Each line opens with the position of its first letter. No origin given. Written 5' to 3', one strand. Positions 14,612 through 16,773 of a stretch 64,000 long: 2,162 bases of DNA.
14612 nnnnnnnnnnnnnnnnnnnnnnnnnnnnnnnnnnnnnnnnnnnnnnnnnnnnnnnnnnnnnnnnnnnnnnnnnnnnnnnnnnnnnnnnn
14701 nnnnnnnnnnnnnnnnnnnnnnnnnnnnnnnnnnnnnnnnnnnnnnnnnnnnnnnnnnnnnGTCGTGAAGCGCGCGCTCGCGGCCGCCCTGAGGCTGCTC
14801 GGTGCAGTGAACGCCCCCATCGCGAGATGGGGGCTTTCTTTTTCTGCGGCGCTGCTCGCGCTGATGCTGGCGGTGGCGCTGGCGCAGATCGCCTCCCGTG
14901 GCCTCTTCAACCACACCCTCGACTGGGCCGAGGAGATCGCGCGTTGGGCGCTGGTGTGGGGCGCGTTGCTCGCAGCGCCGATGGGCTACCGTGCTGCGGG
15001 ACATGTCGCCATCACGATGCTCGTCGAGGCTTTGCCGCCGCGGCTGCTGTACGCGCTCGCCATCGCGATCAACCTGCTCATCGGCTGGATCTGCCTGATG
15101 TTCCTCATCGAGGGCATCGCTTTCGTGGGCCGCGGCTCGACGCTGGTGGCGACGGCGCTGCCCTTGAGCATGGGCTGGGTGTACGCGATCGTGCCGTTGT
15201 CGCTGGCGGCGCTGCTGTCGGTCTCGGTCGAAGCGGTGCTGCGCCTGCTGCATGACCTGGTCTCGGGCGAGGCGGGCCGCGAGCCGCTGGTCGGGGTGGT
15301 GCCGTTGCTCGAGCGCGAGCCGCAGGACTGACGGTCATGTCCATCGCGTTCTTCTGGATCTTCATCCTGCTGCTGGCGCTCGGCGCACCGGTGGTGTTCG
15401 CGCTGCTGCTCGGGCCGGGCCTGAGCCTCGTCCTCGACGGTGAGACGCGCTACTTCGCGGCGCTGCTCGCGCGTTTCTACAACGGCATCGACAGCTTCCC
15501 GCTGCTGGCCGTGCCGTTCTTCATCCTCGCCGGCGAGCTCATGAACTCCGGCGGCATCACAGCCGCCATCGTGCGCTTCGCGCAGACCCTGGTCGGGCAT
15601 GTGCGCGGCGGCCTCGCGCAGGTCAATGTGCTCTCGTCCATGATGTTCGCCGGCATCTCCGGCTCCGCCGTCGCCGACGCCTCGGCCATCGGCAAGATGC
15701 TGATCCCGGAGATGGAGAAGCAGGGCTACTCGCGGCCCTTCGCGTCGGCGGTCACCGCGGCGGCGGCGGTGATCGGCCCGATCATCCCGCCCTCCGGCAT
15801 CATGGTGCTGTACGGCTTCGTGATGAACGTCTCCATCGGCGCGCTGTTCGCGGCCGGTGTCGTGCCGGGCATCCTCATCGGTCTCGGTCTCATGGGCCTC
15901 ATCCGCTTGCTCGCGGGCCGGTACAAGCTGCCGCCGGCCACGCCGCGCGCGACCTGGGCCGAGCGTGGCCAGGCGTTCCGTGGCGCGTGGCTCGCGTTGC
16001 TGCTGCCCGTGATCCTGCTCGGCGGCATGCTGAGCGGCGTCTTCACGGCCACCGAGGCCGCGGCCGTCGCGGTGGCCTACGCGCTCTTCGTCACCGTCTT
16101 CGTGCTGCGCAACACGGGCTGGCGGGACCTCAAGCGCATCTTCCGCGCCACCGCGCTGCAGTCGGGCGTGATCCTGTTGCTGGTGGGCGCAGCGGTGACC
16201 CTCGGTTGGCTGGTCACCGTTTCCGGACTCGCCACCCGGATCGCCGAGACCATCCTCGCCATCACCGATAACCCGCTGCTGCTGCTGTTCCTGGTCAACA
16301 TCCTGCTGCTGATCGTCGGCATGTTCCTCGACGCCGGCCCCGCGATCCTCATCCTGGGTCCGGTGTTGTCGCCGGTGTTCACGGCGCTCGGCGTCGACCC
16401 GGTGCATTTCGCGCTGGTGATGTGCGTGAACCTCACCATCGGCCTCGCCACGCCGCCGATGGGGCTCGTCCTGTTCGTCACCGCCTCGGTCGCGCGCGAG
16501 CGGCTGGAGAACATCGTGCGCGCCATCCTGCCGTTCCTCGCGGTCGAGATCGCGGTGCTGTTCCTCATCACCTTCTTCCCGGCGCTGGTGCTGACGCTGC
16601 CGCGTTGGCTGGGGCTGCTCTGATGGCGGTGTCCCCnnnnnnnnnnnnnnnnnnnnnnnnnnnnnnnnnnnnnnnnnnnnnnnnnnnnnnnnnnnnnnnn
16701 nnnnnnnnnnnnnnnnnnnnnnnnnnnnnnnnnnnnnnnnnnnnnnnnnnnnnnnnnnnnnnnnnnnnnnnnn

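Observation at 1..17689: Candidate single-locus sulfoquinovose / sulfoquinovosyl-glycerol mineralisation system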

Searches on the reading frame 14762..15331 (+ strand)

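Call 9: search_protein_families(library=pfam, proteins=[window:14762-15331:+])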
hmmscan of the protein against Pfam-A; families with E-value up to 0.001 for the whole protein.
window:14762-15331:+ (189 aa): 1 family
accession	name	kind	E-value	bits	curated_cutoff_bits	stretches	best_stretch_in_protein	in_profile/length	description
PF04290.18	DctQ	-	1.9e-24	86.5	28.3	1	35-163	1-130/132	Tripartite ATP-independent periplasmic transporters, DctQ component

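Call 11: search_protein_families(library=ncbifam, proteins=[window:14762-15331:+], max_evalue=0.00001)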
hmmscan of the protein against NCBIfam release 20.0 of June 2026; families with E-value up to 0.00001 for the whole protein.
window:14762-15331:+ (189 aa): 1 family
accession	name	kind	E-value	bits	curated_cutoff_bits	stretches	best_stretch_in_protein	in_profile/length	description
NF007374.1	PRK09877.1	equivalog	2.8e-06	27.8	260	1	29-151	10-133/157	2,3-diketo-L-gulonate TRAP transporter small permease YiaM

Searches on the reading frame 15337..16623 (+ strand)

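Call 9: search_protein_families(library=pfam, proteins=[window:15337-16623:+])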
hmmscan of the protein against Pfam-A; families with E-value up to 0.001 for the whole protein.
window:15337-16623:+ (428 aa): 1 family
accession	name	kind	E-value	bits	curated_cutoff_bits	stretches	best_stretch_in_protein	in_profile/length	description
PF06808.19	DctM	-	2e-120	402.8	23.8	1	7-417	2-413/413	Tripartite ATP-independent periplasmic transporter, DctM component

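Call 11: search_protein_families(library=ncbifam, proteins=[window:15337-16623:+], max_evalue=0.00001)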
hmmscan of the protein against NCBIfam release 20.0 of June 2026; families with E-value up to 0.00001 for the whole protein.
window:15337-16623:+ (428 aa): 3 families
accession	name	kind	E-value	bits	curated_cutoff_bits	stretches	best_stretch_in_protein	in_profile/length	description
TIGR00786.1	dctM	subfamily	8e-125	416.8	268.45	1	16-422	1-405/405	TRAP transporter large permease subunit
NF011634.1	PRK15060.1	equivalog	1.1e-85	288.3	800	1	8-424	9-423/425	2,3-diketo-L-gulonate TRAP transporter large permease YiaN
TIGR02123.1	TRAP_fused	subfamily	2.4e-39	135.5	320.65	1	59-420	171-537/615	TRAP transporter fused permease subunit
